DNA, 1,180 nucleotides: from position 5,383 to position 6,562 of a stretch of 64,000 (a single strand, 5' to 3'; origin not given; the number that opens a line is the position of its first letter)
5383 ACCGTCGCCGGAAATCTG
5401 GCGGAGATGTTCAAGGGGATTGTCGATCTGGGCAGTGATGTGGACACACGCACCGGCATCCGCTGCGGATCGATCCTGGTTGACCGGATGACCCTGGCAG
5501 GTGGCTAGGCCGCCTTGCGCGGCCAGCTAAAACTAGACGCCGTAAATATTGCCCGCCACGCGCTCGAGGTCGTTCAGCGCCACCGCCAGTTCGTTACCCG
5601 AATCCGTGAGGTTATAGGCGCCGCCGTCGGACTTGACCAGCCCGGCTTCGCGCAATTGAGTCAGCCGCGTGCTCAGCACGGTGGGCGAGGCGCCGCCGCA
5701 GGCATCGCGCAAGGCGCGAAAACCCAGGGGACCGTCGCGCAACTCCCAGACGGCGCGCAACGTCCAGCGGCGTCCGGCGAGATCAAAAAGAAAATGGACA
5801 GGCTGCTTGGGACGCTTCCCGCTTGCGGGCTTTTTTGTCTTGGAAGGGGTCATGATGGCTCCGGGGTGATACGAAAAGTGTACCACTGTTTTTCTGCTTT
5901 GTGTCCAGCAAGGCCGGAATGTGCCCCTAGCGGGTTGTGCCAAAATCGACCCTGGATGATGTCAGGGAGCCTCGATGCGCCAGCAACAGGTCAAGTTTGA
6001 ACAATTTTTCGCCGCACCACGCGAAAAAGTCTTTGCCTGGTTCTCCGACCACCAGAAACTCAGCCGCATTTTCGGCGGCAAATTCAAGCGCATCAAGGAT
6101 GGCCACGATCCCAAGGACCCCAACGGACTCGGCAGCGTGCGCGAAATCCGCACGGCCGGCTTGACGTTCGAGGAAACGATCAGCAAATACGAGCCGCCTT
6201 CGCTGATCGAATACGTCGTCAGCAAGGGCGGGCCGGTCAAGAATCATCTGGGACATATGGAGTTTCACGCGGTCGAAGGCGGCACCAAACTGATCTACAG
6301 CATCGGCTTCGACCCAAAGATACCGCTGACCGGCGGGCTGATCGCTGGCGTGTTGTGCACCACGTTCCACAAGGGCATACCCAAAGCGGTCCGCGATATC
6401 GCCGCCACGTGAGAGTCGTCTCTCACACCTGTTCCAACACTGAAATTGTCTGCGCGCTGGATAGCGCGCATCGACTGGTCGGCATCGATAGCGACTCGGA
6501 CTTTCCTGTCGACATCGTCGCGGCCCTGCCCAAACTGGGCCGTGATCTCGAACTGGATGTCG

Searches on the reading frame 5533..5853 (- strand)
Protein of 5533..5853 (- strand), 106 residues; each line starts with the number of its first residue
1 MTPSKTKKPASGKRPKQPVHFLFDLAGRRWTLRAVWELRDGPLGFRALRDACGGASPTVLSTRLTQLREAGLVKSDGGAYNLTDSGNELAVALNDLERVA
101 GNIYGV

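Call 93: search_protein_families(library=pfam, proteins=[window:5533-5853:-], max_evalue=0.01)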
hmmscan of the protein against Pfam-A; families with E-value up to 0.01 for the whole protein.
window:5533-5853:- (106 aa): 5 families
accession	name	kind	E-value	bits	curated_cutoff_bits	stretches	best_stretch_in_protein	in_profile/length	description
PF01638.23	HxlR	-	1.3e-08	35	20.8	1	27-98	3-81/91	HxlR-like helix-turn-helix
PF25213.1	HVO_A0261_N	-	6.2e-08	32.9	35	1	19-98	4-80/86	HVO_A0261 N-terminal domain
PF24038.1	DUF7347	-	0.00016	22.3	27.6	1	31-92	16-76/77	Domain of unknown function (DUF7347)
PF14947.12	HTH_45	-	0.00028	21.3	25.5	1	61-100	37-76/77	Winged helix-turn-helix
PF12840.13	HTH_20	-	0.0026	18.2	27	1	38-75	13-50/51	Helix-turn-helix domain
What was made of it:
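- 5818..5936 (-): Copy c0, degenerate A element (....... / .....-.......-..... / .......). Its right arm encodes the first 12 codons of an HxlR-type regulator (5533-5853, - strand). HxlR domain in call 93.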

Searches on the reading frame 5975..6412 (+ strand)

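Call 93: search_protein_families(library=pfam, proteins=[window:5975-6412:+], max_evalue=0.01)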
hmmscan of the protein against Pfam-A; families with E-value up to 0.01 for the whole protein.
window:5975-6412:+ (145 aa): 3 families
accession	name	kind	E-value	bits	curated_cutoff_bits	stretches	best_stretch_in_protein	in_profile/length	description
PF10604.15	Polyketide_cyc2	-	8.4e-15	55.7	27.4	1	4-143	2-138/142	Polyketide cyclase / dehydrase and lipid transport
PF08327.17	AHSA1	-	1.5e-05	25.7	22.1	1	13-108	1-94/125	Activator of Hsp90 ATPase homolog 1-like protein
PF10698.15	DUF2505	-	0.0047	17.5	26.9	0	83-137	96-149/158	Protein of unknown function (DUF2505)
